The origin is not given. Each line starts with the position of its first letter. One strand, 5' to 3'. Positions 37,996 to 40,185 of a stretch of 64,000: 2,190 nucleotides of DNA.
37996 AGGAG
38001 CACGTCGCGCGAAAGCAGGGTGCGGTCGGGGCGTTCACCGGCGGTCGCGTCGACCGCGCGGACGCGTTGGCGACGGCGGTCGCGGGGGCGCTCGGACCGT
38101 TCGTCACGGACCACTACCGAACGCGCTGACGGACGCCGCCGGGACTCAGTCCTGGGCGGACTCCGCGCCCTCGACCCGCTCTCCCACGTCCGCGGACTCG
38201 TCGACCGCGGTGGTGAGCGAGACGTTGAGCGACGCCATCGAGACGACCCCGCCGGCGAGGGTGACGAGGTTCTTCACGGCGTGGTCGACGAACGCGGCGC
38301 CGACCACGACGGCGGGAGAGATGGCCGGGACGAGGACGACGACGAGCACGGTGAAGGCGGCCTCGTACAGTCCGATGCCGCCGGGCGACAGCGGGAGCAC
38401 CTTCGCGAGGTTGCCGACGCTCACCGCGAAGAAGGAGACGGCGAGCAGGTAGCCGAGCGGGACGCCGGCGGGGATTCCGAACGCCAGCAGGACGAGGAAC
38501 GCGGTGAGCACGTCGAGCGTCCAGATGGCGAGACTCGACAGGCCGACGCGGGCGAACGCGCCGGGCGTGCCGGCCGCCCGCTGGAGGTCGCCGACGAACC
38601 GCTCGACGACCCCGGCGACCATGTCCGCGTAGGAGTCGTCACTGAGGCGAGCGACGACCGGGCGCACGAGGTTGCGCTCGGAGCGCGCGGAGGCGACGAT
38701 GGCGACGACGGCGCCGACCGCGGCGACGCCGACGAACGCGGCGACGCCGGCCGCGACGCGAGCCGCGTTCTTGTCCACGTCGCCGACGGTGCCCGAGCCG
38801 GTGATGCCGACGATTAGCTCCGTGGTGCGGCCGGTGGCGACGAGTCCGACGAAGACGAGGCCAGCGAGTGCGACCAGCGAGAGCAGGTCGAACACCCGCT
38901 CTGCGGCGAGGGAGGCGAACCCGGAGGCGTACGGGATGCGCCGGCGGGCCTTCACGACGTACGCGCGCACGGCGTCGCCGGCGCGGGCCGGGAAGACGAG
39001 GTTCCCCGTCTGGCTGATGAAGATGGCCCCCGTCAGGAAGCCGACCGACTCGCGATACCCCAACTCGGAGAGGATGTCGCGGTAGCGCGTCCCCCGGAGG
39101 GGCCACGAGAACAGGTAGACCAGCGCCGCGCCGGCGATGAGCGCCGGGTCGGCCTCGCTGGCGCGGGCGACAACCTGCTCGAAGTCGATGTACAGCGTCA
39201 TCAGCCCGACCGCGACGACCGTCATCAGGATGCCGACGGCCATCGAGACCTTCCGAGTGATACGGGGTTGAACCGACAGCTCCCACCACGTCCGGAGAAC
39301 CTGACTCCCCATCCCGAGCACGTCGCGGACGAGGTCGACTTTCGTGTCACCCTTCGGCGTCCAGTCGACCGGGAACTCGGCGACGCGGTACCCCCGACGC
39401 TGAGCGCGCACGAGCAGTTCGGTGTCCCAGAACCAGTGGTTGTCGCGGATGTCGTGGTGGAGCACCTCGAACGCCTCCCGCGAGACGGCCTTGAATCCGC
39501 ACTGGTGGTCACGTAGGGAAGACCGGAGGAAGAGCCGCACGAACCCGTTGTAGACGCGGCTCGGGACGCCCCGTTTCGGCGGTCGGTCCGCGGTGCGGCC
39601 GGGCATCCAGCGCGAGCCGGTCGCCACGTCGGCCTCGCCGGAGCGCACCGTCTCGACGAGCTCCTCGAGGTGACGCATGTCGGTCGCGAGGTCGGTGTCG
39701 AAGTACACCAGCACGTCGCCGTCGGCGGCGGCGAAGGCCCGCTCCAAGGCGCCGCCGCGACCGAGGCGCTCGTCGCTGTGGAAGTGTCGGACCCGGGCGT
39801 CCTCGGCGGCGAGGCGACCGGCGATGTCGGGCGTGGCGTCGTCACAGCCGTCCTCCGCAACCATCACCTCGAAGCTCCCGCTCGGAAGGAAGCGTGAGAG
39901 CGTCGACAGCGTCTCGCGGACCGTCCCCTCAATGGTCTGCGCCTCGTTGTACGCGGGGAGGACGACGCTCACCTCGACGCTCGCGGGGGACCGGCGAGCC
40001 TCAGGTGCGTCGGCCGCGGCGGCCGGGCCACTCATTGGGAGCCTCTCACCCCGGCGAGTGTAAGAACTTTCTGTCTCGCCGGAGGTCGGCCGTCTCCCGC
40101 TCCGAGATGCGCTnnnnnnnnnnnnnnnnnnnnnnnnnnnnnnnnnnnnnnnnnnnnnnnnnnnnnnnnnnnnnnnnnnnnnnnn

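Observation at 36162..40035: Neighbourhood of an orphan beta-class DNA methyltransferase and an AglD-like GT2 plus flippase-like fusion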

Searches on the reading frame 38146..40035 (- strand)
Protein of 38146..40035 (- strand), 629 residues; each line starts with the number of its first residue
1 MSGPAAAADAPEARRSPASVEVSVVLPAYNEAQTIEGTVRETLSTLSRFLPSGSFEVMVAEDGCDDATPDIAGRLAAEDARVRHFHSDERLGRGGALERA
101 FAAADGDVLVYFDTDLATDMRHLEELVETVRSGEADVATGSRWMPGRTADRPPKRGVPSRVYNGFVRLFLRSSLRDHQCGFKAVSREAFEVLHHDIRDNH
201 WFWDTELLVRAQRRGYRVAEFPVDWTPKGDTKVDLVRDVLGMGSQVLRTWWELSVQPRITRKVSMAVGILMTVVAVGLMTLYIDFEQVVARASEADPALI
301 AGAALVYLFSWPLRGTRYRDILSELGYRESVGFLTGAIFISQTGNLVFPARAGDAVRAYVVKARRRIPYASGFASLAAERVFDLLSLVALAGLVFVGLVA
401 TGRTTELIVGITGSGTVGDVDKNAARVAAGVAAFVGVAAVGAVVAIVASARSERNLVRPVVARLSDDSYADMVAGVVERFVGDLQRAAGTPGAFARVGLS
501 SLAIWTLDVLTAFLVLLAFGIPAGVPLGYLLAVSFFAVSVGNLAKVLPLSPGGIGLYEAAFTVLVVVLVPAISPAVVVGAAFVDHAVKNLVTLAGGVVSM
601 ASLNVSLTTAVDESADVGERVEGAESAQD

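Call 3: search_protein_families(library=pfam, proteins=[window:38146-40035:-], max_evalue=0.01)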
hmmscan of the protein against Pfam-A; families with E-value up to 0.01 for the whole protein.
window:38146-40035:- (629 aa): 3 families
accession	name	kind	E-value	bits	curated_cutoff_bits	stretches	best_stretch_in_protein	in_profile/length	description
PF03706.18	LPG_synthase_TM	-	6.4e-40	137.9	33.4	1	267-595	3-301/302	Lysylphosphatidylglycerol synthase TM region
PF00535.33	Glycos_transf_2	-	6.5e-26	91.7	23.3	1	23-190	1-165/168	Glycosyl transferase family 2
PF13641.12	Glyco_tranf_2_3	-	1.9e-08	35.1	27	1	22-146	3-127/230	Glycosyltransferase like family 2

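Call 4: search_protein_families(library=ncbifam, proteins=[window:38146-40035:-], max_evalue=0.01)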
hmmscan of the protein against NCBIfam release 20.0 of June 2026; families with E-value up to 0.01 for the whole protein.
window:38146-40035:- (629 aa): 19 families
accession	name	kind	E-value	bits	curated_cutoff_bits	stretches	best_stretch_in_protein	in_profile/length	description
TIGR00374.1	TIGR00374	subfamily_domain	3e-22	79.5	43.2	1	269-584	1-294/323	flippase-like domain-containing protein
TIGR04182.1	glyco_TIGR04182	equivalog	1.6e-17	63.9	325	1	21-249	1-217/293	S-layer glycoprotein N-glycosyltransferase AglJ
NF041391.1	DPhHxTase_Halo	equivalog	7.8e-16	57.7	375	1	28-247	3-206/213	dolichyl-phosphate hexose transferase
NF047588.1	GlcsyltransPgfSStrep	equivalog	7.1e-14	51.7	500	1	21-192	2-167/308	glycosyltransferase PgfS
NF010496.0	PRK13915.1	equivalog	1.2e-13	50.8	262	1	18-118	29-129/307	glucosyl-3-phosphoglycerate synthase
TIGR03937.1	PgaC_IcaA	equivalog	6.5e-13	48.4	422.3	1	18-132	43-152/407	poly-beta-1,6-N-acetyl-D-glucosamine synthase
NF058614.1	PPMAGASynPpgS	equivalog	1e-10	41.4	370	1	22-224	2-195/226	polyprenyl-phospho-N-acetylgalactosaminyl synthase PpgS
NF041875.1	EPS_EpsD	equivalog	7.3e-10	38.7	370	1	22-152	1-126/325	exopolysaccharide biosynthesis glycosyltransferase EpsD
NF007986.1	PRK10714.1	equivalog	2.7e-09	36.5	529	1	21-192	7-172/316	undecaprenyl-phosphate 4-deoxy-4-formamido-L-arabinose transferase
TIGR04283.1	glyco_like_mftF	equivalog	4.8e-09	36.1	182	1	22-133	1-100/221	TIGR04283 family arsenosugar biosynthesis glycosyltransferase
NF047683.1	TeichurnBiosyTuaG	equivalog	7.9e-08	32.2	400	1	20-128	6-109/252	teichuronic acid biosynthesis protein TuaG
NF007482.0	PRK10073.1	equivalog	6.3e-07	28.7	423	1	20-140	6-120/334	glycosyltransferase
TIGR03469.1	HpnB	hypoth_equivalog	8.7e-07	28.3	379.25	1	17-137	41-167/386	hopene-associated glycosyltransferase HpnB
TIGR04242.1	nodulat_NodC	equivalog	7.5e-05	21.8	550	1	15-138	43-164/395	chitooligosaccharide synthase NodC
NF050050.1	ProtGlycPglI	equivalog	0.00022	20.7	500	1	22-137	4-115/306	GalNAc(5)-diNAcBac-PP-undecaprenol beta-1,3-glucosyltransferase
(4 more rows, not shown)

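Call 6: find_homologous_proteins(query=window:38146-40035:-)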
Query window:38146-40035:- (629 aa): 1514 proteins with E <= 0.001 among 8000 candidates; the best 120 are listed.
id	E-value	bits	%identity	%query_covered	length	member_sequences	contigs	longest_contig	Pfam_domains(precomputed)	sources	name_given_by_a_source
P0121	0.0e+0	1349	100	100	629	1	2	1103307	PF13641.13,PF03706.19,PF00535.33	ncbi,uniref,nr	ncbi:flippase-like domain-containing protein [Halobium salinum]|uniref:Flippase-like domain-containi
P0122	0.0e+0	1146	85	100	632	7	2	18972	PF13641.13,PF03706.19,PF00535.33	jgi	jgi:uncharacterized protein (TIRG00374 family)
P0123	2.3e-297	1006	78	97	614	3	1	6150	PF13641.13,PF03706.19,PF00535.33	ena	-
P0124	4.5e-292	988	76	97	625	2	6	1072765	PF13641.13,PF03706.19,PF00535.33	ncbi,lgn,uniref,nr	ncbi:hypothetical protein SAMN04487950_1952 [Halogranum rubrum]|uniref:Glycosyltransferase 2-like do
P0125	4.3e-289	978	75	100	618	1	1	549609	PF13641.13,PF03706.19,PF00535.33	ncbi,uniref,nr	ncbi:flippase-like domain-containing protein [Halegenticoccus soli]|uniref:flippase-like domain-cont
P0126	2.6e-286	969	72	100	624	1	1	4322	PF13641.13,PF03706.19,PF00535.33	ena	-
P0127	5.8e-283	958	71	99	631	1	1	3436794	PF13641.13,PF03706.19,PF00535.33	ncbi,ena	-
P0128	7.6e-282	955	72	98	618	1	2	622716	PF13641.13,PF03706.19,PF00535.33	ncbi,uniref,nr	ncbi:flippase-like domain-containing protein [Halegenticoccus tardaugens]|uniref:flippase-like domai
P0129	2.9e-277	939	73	98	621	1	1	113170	PF13641.13,PF03706.19,PF00535.33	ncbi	ncbi:MAG: flippase-like domain-containing protein [Haloferacaceae archaeon]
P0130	6.3e-276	935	72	97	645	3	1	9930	PF13641.13,PF03706.19,PF00535.33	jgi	jgi:hypothetical protein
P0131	3.2e-272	923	73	97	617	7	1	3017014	PF13641.13,PF03706.19,PF00535.33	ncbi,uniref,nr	ncbi:flippase-like domain-containing protein [Haloprofundus salinisoli]|uniref:flippase-like domain-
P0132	1.8e-270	917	71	97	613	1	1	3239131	PF13641.13,PF03706.19,PF00535.33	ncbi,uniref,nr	ncbi:flippase-like domain-containing protein [Haloprofundus salilacus]|uniref:flippase-like domain-c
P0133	7.1e-270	915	70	97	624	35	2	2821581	PF13641.13,PF03706.19,PF00535.33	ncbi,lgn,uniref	ncbi:flippase domain-containing glycosyltransferase AglD [Haloferax volcanii]|uniref:flippase domain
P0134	1.6e-269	914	73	96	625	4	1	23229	PF13641.13,PF03706.19,PF00535.33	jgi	jgi:uncharacterized protein (TIRG00374 family)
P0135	6.9e-269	912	71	97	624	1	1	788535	PF13641.13,PF03706.19,PF00535.33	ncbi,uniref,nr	ncbi:dolichol-P-glucose synthetase [Haloferax mucosum ATCC BAA-1512]|uniref:Dolichol-P-glucose synth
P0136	2.2e-268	910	73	96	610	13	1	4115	PF13641.13,PF03706.19,PF00535.33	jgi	-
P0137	4.9e-268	909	69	98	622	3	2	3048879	PF13641.13,PF03706.19,PF00535.33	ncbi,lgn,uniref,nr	ncbi:flippase domain-containing glycosyltransferase AglD [Haloferax larsenii]|uniref:Flippase domain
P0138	9.2e-268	908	72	94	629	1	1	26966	PF13641.13,PF03706.19,PF00535.33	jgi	jgi:hypothetical protein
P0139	1.4e-267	907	71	96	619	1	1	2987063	PF13641.13,PF03706.19,PF00535.33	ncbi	-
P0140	1.6e-267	907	73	95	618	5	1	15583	PF13641.13,PF03706.19,PF00535.33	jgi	-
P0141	3.3e-267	906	73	95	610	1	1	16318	PF13641.13,PF03706.19,PF00535.33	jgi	jgi:uncharacterized protein (TIRG00374 family)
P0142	4.5e-267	906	71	94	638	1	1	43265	PF13641.13,PF03706.19,PF00535.33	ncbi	ncbi:MAG: flippase-like domain-containing protein [Halolamina sp.]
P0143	5.0e-267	906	70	97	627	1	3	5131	PF13641.13,PF03706.19,PF00535.33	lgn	-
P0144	1.3e-266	904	72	96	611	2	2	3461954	PF13641.13,PF03706.19,PF00535.33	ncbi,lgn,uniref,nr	ncbi:flippase-like domain-containing protein [Haloplanus aerogenes]|uniref:TIGR00374 family protein 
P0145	1.3e-266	904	69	97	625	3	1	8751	PF13641.13,PF03706.19,PF00535.33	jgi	jgi:hypothetical protein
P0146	3.3e-266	903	70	96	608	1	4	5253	PF13641.13,PF03706.19,PF00535.33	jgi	jgi:hypothetical protein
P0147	4.4e-266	902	71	97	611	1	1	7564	PF13641.13,PF03706.19,PF00535.33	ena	-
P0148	4.7e-266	902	70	96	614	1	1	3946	PF10111.15,PF13641.13,PF03706.19,PF00535.33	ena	-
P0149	5.0e-266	902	72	95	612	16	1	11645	PF13641.13,PF03706.19,PF00535.33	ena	-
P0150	6.9e-266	902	69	97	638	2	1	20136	PF13641.13,PF03706.19,PF00535.33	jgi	jgi:uncharacterized protein (TIRG00374 family)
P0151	8.2e-266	902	72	95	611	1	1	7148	PF13641.13,PF03706.19,PF00535.33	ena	-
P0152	8.8e-266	902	72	95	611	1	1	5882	PF13641.13,PF03706.19,PF00535.33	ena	-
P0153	1.1e-265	901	69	94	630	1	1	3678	PF13641.13,PF03706.19,PF00535.33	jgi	jgi:uncharacterized protein (TIRG00374 family)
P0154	1.1e-265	901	69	100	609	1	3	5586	PF13641.13,PF03706.19,PF00535.33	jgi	jgi:uncharacterized protein (TIRG00374 family)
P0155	1.9e-265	900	70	96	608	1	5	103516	PF13641.13,PF03706.19,PF00535.33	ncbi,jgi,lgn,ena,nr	ncbi:MAG TPA: flippase-like domain-containing protein [Natrialbaceae archaeon]|nr:flippase-like doma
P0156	2.3e-265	900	70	96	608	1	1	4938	PF13641.13,PF03706.19,PF00535.33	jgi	-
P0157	2.4e-265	900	72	95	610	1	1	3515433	PF13641.13,PF03706.19,PF00535.33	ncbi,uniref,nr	ncbi:flippase-like domain-containing protein [Haloplanus pelagicus]|uniref:flippase-like domain-cont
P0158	2.4e-265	900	68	98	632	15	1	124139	PF13641.13,PF03706.19,PF00535.33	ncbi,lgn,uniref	ncbi:flippase-like domain-containing protein [Halolamina sp.]|uniref:flippase-like domain-containing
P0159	4.3e-265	899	72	95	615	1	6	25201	PF13641.13,PF03706.19,PF00535.33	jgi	jgi:hypothetical protein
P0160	5.0e-265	899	72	95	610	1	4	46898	PF13641.13,PF03706.19,PF00535.33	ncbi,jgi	ncbi:MAG: hypothetical protein ACI91T_000727 [Natronomonas sp.]|jgi:uncharacterized protein (TIRG003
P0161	5.1e-265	899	70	97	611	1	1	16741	PF13641.13,PF03706.19,PF00535.33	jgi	jgi:uncharacterized protein (TIRG00374 family)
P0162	5.6e-265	899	71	95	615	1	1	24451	PF13641.13,PF03706.19,PF00535.33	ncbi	ncbi:MAG: flippase-like domain-containing protein [Haloferacaceae archaeon]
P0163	5.6e-265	899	72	96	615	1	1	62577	PF13641.13,PF03706.19,PF00535.33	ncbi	ncbi:MAG: flippase-like domain-containing protein [Haloplanus sp.]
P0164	6.4e-265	899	72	95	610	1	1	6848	PF13641.13,PF03706.19,PF00535.33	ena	-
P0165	8.5e-265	898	69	98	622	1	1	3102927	PF13641.13,PF03706.19,PF00535.33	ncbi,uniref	ncbi:flippase domain-containing glycosyltransferase AglD [Haloferax sp. S1W]|uniref:flippase domain-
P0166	9.6e-265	898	70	96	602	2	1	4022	PF13641.13,PF03706.19,PF00535.33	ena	-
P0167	1.2e-264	898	72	95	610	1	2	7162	PF13641.13,PF03706.19,PF00535.33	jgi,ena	-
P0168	1.3e-264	898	71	95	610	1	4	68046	PF13641.13,PF03706.19,PF00535.33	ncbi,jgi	ncbi:MAG: hypothetical protein ACI9YT_000400 [Halobacteriales archaeon]|jgi:uncharacterized protein 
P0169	2.0e-264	897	72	96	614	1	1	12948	PF13641.13,PF03706.19,PF00535.33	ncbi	ncbi:MAG: flippase-like domain-containing protein [Haloplanus sp.]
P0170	2.5e-264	897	70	96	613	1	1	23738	PF13641.13,PF03706.19,PF00535.33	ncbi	-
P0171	2.7e-264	897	71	95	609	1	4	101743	PF13641.13,PF03706.19,PF00535.33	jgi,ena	-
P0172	3.2e-264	896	69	100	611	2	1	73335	PF13641.13,PF03706.19,PF00535.33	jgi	jgi:hypothetical protein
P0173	3.6e-264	896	70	95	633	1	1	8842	PF13641.13,PF03706.19,PF00535.33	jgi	jgi:hypothetical protein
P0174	4.1e-264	896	70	97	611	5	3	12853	PF13641.13,PF03706.19,PF00535.33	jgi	jgi:hypothetical protein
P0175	4.2e-264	896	73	95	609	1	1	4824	PF13641.13,PF03706.19,PF00535.33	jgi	jgi:uncharacterized protein (TIRG00374 family)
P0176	5.1e-264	896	70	94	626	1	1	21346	PF13641.13,PF03706.19,PF00535.33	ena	-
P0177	6.6e-264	895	71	95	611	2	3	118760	PF13641.13,PF03706.19,PF00535.33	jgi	-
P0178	6.9e-264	895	70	98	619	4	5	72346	PF13641.13,PF03706.19,PF00535.33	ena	-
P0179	8.3e-264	895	71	97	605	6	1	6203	PF13641.13,PF03706.19,PF00535.33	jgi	jgi:uncharacterized protein (TIRG00374 family)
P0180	1.2e-263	894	69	94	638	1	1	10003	PF13641.13,PF03706.19,PF00535.33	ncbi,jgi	-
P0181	1.2e-263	894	71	96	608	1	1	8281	PF13641.13,PF03706.19,PF00535.33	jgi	jgi:uncharacterized protein (TIRG00374 family)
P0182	2.0e-263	894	71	96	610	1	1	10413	PF13641.13,PF03706.19,PF00535.33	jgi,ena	-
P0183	2.9e-263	893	70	97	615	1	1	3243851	PF13641.13,PF03706.19,PF00535.33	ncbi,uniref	ncbi:flippase-like domain-containing protein [Haloplanus salilacus]|uniref:flippase-like domain-cont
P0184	3.1e-263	893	68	98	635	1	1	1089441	PF13641.13,PF03706.19,PF00535.33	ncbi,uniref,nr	ncbi:flippase-like domain-containing protein [Halobellus captivus]|uniref:flippase-like domain-conta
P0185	3.7e-263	893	71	95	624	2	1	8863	PF13641.13,PF03706.19,PF00535.33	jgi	jgi:uncharacterized protein (TIRG00374 family)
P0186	4.2e-263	893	69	97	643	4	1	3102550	PF13641.13,PF03706.19,PF00535.33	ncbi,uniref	ncbi:flippase-like domain-containing protein [Halobellus rubicundus]|uniref:Flippase-like domain-con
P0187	5.1e-263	892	72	94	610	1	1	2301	PF13641.13,PF03706.19,PF00535.33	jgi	jgi:uncharacterized protein (TIRG00374 family)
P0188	5.2e-263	892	73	94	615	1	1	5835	PF13641.13,PF03706.19,PF00535.33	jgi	jgi:uncharacterized protein (TIRG00374 family)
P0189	5.6e-263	892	69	97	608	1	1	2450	PF13641.13,PF03706.19,PF00535.33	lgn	-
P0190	7.9e-263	892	72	94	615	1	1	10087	PF13641.13,PF03706.19,PF00535.33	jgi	jgi:uncharacterized protein (TIRG00374 family)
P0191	1.6e-262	891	71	97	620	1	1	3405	PF13641.13,PF03706.19,PF00535.33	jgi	jgi:hypothetical protein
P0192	1.9e-262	891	70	100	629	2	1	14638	PF13641.13,PF03706.19,PF00535.33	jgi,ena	-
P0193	2.1e-262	890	71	95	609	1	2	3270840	PF13641.13,PF03706.19,PF00535.33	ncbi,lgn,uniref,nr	ncbi:flippase-like domain-containing protein [Haloplanus natans]|uniref:flippase-like domain-contain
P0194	3.0e-262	890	71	96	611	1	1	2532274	PF13641.13,PF03706.19,PF00535.33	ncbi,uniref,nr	ncbi:flippase-like domain-containing protein [Haloplanus halobius]|uniref:flippase-like domain-conta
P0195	3.3e-262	890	71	95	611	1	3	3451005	PF13641.13,PF03706.19,PF00535.33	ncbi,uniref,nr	ncbi:flippase-like domain-containing protein [Haloplanus salinarum]|uniref:flippase-like domain-cont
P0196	3.3e-262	890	71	95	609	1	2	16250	PF13641.13,PF03706.19,PF00535.33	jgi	-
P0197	4.1e-262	889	67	97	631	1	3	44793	PF13641.13,PF03706.19,PF00535.33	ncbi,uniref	ncbi:MAG: flippase-like domain-containing protein [Halolamina sp.]|uniref:flippase-like domain-conta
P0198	5.3e-262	889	71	95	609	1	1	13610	PF13641.13,PF03706.19,PF00535.33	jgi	-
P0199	6.0e-262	889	69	95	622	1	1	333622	PF13641.13,PF03706.19,PF00535.33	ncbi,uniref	ncbi:flippase-like domain-containing protein [Halobellus sp. GM3]|uniref:flippase-like domain-contai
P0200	6.3e-262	889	68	99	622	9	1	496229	PF13641.13,PF03706.19,PF00535.33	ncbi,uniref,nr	ncbi:TIGR00374 family protein [Halobellus sp. Atlit-38R]|uniref:flippase-like domain-containing prot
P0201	6.5e-262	889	71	95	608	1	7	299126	PF13641.13,PF03706.19,PF00535.33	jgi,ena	-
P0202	7.3e-262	889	72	95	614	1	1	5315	PF13641.13,PF03706.19,PF00535.33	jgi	jgi:hypothetical protein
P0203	7.5e-262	889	70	96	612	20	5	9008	PF13641.13,PF03706.19,PF00535.33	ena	-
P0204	7.6e-262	888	68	99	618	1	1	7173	PF13641.13,PF03706.19,PF00535.33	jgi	jgi:hypothetical protein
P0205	8.0e-262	888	69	97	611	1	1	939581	PF13641.13,PF03706.19,PF00535.33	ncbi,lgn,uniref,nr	ncbi:flippase-like domain-containing protein [Halogeometricum limi]|uniref:Glycosyltransferase 2-lik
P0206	8.0e-262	888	68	99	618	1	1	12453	PF13641.13,PF03706.19,PF00535.33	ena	-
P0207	9.9e-262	888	70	97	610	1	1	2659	PF13641.13,PF03706.19,PF00535.33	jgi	jgi:uncharacterized protein (TIRG00374 family)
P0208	1.0e-261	888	71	95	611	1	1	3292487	PF13641.13,PF03706.19,PF00535.33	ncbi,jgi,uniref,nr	ncbi:flippase-like domain-containing protein [Haloplanus rallus]|jgi:uncharacterized protein (TIRG00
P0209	1.3e-261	888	69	98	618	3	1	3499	PF13641.13,PF03706.19,PF00535.33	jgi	jgi:uncharacterized protein (TIRG00374 family)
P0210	1.3e-261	888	71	96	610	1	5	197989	PF13641.13,PF03706.19,PF00535.33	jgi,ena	-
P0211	1.4e-261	888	68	97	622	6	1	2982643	PF13641.13,PF03706.19,PF00535.33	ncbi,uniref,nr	ncbi:flippase domain-containing glycosyltransferase AglD [Haloferax sp. MBLA0076]|uniref:Flippase do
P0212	1.5e-261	888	71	96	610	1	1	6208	PF13641.13,PF03706.19,PF00535.33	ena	-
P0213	1.6e-261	887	68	99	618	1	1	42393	PF13641.13,PF03706.19,PF00535.33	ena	-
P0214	1.9e-261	887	70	95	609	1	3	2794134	PF13641.13,PF03706.19,PF00535.33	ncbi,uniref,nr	ncbi:flippase-like domain-containing protein [Haloplanus ruber]|uniref:Flippase-like domain-containi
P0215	2.1e-261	887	67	99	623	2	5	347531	PF13641.13,PF03706.19,PF00535.33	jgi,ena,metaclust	jgi:uncharacterized protein (TIRG00374 family)|metaclust:\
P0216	2.2e-261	887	69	98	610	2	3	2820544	PF13641.13,PF03706.19,PF00535.33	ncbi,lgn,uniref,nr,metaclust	ncbi:hypothetical protein C499_16352 [Halogeometricum borinquense DSM 11551]|uniref:Glycosyltransfer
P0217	2.2e-261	887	68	99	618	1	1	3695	PF13641.13,PF03706.19,PF00535.33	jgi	jgi:hypothetical protein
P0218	2.2e-261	887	70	98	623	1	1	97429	PF10111.15,PF13641.13,PF03706.19,PF00535.33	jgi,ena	-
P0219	2.7e-261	887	69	98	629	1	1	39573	PF10111.15,PF13641.13,PF03706.19,PF00535.33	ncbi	ncbi:MAG: flippase-like domain-containing protein [Haloquadratum sp.]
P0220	3.2e-261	886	68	99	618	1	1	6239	PF13641.13,PF03706.19,PF00535.33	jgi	jgi:uncharacterized protein (TIRG00374 family)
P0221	3.2e-261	886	69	98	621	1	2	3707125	PF13641.13,PF03706.19,PF00535.33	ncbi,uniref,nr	ncbi:flippase-like domain-containing protein [Halobellus marinus]|uniref:flippase-like domain-contai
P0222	3.2e-261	886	71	95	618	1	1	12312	PF13641.13,PF03706.19,PF00535.33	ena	-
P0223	3.7e-261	886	69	98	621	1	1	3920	PF13641.13,PF03706.19,PF00535.33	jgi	jgi:uncharacterized protein (TIRG00374 family)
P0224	3.8e-261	886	70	97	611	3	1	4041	PF13641.13,PF03706.19,PF00535.33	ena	-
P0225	4.1e-261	886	68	100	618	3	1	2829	PF13641.13,PF03706.19,PF00535.33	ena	-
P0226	5.4e-261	886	67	100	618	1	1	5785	PF13641.13,PF03706.19,PF00535.33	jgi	jgi:uncharacterized protein (TIRG00374 family)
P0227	5.5e-261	886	70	95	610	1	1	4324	PF13641.13,PF03706.19,PF00535.33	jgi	jgi:uncharacterized protein (TIRG00374 family)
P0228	5.5e-261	886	68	98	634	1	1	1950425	PF10111.15,PF13641.13,PF03706.19,PF00535.33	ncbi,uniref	ncbi:flippase-like domain-containing protein [Halobellus salinisoli]|uniref:flippase-like domain-con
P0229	5.6e-261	886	69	96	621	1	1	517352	PF13641.13,PF03706.19,PF00535.33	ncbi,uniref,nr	ncbi:flippase-like domain-containing protein [Halobellus ordinarius]|uniref:flippase-like domain-con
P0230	5.9e-261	886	71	96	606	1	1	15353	PF13641.13,PF03706.19,PF00535.33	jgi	jgi:hypothetical protein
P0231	6.0e-261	886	68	99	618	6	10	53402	PF13641.13,PF03706.19,PF00535.33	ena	-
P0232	8.1e-261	885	71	94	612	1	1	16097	PF13641.13,PF03706.19,PF00535.33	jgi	-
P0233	8.2e-261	885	72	95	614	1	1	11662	PF13641.13,PF03706.19,PF00535.33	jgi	jgi:hypothetical protein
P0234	8.7e-261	885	70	97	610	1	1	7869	PF13641.13,PF03706.19,PF00535.33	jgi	jgi:uncharacterized protein (TIRG00374 family)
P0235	1.0e-260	885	70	95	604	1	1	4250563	PF13641.13,PF03706.19,PF00535.33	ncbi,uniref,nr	ncbi:glycosyl transferase [Salinigranum rubrum]|uniref:Glycosyl transferase n=1 Tax=Salinigranum rub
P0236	1.2e-260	885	69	98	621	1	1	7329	PF13641.13,PF03706.19,PF00535.33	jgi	jgi:uncharacterized protein (TIRG00374 family)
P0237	1.3e-260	884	69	97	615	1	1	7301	PF13641.13,PF03706.19,PF00535.33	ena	-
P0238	1.3e-260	884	68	99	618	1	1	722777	PF13641.13,PF03706.19,PF00535.33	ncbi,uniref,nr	ncbi:flippase-like domain-containing protein [Halobellus ruber]|uniref:Flippase-like domain-containi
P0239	1.7e-260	884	71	95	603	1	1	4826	PF13641.13,PF03706.19,PF00535.33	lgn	-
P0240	1.8e-260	884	70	96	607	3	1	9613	PF13641.13,PF03706.19,PF00535.33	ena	-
